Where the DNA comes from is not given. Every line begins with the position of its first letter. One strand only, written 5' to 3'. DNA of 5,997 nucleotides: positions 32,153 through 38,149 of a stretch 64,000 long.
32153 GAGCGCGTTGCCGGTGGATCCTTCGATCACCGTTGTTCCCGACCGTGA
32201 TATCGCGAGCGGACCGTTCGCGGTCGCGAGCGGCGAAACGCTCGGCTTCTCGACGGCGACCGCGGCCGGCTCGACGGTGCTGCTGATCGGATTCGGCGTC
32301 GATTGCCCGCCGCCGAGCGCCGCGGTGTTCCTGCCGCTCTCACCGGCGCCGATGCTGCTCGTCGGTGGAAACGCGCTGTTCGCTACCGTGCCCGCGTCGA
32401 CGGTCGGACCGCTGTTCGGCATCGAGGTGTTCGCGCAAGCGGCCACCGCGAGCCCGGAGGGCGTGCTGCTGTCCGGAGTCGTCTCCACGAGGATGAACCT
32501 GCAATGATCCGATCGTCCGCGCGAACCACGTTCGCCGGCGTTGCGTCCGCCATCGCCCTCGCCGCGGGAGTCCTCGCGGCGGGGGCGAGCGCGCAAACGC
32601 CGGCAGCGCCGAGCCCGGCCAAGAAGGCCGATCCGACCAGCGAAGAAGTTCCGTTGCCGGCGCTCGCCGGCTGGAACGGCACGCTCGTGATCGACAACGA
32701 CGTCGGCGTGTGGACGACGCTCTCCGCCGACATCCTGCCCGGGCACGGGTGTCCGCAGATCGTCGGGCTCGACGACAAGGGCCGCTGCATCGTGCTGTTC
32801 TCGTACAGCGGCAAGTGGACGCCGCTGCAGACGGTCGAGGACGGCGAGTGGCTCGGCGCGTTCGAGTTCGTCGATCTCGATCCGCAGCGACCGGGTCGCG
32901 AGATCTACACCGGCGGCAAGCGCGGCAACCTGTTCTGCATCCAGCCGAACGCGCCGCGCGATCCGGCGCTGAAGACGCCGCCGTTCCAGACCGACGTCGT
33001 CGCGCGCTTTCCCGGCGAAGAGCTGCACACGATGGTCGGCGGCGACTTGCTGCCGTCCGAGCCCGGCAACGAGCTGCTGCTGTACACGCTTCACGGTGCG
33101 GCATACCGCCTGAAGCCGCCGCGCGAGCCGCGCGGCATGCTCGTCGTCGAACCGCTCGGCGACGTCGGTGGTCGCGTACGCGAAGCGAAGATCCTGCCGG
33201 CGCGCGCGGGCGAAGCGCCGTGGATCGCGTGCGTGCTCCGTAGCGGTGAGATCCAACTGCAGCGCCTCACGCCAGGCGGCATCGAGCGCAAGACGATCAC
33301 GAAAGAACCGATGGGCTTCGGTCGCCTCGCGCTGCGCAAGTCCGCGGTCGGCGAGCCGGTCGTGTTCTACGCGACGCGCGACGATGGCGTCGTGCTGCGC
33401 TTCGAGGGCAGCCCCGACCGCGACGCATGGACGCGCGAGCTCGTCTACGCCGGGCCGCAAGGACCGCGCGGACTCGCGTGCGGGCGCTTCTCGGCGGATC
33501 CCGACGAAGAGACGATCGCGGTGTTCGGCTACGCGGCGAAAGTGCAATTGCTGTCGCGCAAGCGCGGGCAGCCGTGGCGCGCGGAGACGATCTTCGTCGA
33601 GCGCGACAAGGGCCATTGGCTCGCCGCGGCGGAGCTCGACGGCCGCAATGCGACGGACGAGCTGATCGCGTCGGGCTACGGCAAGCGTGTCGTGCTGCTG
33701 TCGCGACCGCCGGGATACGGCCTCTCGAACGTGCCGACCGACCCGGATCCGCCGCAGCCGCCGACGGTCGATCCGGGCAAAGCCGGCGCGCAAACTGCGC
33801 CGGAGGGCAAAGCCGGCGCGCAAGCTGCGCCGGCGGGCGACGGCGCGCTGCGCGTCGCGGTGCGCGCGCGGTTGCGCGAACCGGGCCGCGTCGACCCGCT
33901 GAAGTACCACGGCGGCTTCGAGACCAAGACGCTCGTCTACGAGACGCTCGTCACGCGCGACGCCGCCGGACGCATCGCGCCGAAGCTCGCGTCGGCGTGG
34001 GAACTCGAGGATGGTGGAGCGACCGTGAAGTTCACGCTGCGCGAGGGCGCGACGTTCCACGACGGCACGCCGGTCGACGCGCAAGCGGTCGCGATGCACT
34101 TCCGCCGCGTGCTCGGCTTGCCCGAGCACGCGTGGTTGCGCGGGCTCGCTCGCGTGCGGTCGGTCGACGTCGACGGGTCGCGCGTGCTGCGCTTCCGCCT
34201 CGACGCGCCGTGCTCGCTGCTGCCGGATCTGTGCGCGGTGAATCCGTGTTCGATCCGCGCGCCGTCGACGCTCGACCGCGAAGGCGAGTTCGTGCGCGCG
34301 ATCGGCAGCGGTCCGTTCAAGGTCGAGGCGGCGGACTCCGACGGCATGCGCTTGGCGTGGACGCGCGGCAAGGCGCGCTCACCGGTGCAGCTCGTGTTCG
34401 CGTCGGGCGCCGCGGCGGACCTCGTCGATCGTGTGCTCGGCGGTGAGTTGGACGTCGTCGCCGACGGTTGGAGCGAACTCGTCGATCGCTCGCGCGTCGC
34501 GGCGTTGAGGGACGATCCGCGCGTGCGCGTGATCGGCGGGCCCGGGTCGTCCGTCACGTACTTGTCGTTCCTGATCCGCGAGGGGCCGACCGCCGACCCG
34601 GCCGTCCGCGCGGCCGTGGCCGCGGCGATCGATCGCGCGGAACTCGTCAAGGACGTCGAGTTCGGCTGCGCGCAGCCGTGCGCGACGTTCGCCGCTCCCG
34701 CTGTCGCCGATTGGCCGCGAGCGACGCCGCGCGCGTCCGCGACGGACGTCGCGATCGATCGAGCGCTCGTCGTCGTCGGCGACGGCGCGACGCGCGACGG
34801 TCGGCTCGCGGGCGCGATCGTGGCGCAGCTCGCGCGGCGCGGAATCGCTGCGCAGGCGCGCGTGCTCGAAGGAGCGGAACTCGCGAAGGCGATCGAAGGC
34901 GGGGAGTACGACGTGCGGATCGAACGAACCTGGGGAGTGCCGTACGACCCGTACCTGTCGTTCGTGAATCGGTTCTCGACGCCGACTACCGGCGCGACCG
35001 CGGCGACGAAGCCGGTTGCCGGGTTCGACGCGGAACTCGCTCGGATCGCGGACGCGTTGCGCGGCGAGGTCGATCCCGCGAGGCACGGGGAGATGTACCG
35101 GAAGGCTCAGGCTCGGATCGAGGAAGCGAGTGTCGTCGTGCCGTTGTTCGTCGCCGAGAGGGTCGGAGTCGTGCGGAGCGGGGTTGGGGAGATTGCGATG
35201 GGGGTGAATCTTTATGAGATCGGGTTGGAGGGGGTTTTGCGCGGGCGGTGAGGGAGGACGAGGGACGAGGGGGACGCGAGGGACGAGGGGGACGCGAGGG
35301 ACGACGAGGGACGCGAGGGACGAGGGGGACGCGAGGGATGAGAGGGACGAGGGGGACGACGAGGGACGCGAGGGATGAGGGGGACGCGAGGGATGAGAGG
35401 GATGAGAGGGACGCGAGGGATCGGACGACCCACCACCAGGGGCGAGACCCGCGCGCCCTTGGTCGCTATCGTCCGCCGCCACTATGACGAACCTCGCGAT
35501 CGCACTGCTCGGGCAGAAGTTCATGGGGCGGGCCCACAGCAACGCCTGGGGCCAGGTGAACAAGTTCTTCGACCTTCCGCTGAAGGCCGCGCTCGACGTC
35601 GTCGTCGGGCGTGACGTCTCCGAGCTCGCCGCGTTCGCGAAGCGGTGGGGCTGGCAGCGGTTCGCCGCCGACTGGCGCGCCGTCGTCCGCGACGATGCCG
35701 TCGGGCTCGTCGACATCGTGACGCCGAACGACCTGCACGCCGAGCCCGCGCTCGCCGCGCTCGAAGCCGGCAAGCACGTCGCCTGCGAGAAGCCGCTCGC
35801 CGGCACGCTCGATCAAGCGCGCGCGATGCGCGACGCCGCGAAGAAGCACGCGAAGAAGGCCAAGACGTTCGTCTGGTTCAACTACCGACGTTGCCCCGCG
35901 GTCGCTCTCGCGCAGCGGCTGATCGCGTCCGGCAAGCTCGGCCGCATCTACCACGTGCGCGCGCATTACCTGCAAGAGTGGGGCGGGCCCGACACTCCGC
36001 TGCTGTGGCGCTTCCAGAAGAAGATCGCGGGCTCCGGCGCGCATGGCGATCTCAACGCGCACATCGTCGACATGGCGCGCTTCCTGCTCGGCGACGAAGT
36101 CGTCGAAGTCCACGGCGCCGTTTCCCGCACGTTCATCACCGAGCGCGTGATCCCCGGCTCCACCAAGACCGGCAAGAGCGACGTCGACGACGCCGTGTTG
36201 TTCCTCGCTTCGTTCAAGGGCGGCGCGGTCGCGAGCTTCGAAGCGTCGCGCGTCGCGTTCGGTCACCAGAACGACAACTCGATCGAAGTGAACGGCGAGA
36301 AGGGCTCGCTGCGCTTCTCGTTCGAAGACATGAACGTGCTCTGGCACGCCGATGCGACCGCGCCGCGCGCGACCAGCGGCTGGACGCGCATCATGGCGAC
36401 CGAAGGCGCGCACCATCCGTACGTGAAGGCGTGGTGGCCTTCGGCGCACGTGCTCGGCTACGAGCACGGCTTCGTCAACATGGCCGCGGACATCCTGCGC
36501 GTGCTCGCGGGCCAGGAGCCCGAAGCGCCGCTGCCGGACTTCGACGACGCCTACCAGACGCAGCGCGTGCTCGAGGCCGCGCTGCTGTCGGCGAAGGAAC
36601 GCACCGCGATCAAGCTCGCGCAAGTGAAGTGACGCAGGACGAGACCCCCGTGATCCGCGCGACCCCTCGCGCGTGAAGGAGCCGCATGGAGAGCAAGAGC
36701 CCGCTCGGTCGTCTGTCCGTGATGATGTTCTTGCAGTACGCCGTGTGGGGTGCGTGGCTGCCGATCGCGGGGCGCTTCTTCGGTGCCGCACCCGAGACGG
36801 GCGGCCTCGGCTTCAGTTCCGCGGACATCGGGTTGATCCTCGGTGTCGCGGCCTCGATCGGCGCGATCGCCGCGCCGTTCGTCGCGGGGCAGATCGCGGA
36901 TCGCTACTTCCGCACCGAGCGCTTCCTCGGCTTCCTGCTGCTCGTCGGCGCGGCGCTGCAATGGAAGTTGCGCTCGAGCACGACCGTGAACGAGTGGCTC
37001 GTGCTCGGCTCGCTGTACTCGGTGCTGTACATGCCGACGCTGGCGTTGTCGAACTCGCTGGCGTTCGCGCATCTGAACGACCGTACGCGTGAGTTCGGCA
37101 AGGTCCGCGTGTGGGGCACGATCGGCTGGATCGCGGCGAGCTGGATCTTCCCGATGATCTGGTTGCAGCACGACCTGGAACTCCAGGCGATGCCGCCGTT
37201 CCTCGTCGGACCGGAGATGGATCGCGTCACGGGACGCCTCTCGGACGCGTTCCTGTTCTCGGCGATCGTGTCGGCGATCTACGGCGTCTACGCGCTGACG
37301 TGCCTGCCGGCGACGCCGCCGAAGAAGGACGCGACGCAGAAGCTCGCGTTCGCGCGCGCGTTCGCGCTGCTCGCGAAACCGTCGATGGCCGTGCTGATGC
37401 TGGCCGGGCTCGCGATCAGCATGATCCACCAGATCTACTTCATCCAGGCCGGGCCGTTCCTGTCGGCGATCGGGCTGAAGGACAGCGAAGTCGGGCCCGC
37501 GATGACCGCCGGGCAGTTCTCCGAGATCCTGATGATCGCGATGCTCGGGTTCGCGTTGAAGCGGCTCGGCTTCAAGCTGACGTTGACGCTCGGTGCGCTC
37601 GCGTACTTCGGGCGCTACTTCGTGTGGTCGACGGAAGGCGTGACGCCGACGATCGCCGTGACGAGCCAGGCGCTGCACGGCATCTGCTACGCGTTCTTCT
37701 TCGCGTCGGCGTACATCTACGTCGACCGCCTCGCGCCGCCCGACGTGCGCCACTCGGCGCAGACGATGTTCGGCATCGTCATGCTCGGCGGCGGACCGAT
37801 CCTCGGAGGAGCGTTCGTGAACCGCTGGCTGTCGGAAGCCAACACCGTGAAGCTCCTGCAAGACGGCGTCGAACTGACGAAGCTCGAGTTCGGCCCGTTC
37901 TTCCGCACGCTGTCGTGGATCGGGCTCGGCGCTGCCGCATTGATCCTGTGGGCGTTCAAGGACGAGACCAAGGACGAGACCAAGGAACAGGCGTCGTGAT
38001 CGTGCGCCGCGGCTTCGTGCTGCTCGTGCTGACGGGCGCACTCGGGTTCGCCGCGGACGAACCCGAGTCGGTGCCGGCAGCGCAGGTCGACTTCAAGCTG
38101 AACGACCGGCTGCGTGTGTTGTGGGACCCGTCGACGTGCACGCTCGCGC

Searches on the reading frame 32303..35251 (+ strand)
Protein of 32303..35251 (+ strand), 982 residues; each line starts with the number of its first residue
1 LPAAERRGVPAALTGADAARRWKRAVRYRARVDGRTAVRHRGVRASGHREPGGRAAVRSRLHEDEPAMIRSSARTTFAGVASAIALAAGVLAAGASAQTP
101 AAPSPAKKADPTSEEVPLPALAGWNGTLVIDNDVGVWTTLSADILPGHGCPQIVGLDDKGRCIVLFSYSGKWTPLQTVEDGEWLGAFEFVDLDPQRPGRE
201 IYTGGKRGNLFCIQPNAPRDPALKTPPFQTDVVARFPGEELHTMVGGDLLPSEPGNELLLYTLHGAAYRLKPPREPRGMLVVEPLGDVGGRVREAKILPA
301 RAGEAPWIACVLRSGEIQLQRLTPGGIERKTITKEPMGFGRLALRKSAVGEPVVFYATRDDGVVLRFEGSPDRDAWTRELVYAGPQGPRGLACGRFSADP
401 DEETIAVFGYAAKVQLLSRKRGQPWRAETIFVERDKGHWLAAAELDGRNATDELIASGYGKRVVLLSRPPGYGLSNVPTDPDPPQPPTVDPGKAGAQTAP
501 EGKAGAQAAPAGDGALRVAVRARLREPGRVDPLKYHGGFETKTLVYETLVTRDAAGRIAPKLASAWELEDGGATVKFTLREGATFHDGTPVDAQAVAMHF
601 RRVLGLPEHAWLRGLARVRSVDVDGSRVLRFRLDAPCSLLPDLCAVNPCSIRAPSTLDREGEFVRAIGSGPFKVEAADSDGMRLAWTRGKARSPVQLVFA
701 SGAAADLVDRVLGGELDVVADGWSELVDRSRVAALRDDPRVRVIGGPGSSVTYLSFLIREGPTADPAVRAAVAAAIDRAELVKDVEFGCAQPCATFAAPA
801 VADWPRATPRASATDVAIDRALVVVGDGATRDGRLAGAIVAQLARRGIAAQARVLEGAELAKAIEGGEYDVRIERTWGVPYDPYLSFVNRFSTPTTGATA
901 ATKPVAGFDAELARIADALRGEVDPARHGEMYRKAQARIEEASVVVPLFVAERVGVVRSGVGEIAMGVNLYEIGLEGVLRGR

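Call 72: search_protein_families(library=pfam, proteins=[window:32303-35251:+])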
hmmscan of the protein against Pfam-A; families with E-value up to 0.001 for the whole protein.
window:32303-35251:+ (982 aa): 1 family
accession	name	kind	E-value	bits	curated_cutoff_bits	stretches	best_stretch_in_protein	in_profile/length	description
PF00496.27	SBP_bac_5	-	1.3e-39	136.9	32.4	1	558-893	2-363/368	Bacterial extracellular solute-binding proteins, family 5 Middle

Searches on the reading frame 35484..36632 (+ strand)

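Call 72: search_protein_families(library=pfam, proteins=[window:35484-36632:+])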
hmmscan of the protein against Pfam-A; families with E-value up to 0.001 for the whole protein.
window:35484-36632:+ (382 aa): 4 families
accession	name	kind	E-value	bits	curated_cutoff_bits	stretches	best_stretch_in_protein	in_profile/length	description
PF22725.1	GFO_IDH_MocA_C3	-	7.7e-32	110.3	27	1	142-277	3-124/124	GFO/IDH/MocA C-terminal domain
PF02894.22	GFO_IDH_MocA_C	-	3.2e-21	76.6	22.9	1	145-378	2-218/218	Oxidoreductase family, C-terminal alpha/beta domain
PF01408.29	GFO_IDH_MocA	-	2.9e-20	73.6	24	1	6-125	3-115/120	Oxidoreductase family, NAD-binding Rossmann fold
PF22685.1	Gal80p_C-like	-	1.8e-06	28.6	29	1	138-277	1-149/152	Gal80p, C-terminal domain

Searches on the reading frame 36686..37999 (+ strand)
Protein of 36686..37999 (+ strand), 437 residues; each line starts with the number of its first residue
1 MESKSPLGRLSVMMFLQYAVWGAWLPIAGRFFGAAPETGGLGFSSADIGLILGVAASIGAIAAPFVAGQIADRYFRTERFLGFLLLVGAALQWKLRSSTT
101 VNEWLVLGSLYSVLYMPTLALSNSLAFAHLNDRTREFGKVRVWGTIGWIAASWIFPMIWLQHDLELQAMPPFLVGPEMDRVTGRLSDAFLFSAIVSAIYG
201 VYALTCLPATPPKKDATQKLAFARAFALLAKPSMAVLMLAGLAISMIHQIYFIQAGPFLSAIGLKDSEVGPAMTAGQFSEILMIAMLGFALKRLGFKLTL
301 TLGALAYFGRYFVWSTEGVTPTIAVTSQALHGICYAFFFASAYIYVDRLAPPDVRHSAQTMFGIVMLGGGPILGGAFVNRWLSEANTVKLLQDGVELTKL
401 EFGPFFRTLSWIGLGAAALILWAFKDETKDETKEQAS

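Call 97: search_protein_families(library=pfam, proteins=[window:36686-37999:+], max_evalue=0.00001)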
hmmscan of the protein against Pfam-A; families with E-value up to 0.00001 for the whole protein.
window:36686-37999:+ (437 aa): 3 families
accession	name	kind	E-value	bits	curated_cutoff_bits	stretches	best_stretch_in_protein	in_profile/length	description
PF03825.22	Nuc_H_symport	-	8.3e-79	265.9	25.9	1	9-379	6-359/400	Nucleoside H+ symporter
PF12832.13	MFS_1_like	-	1e-35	123.9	25.2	1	9-376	3-356/373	MFS_1 like family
PF07690.21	MFS_1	-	5.1e-13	49.1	33.4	1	12-374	3-346/347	Major Facilitator Superfamily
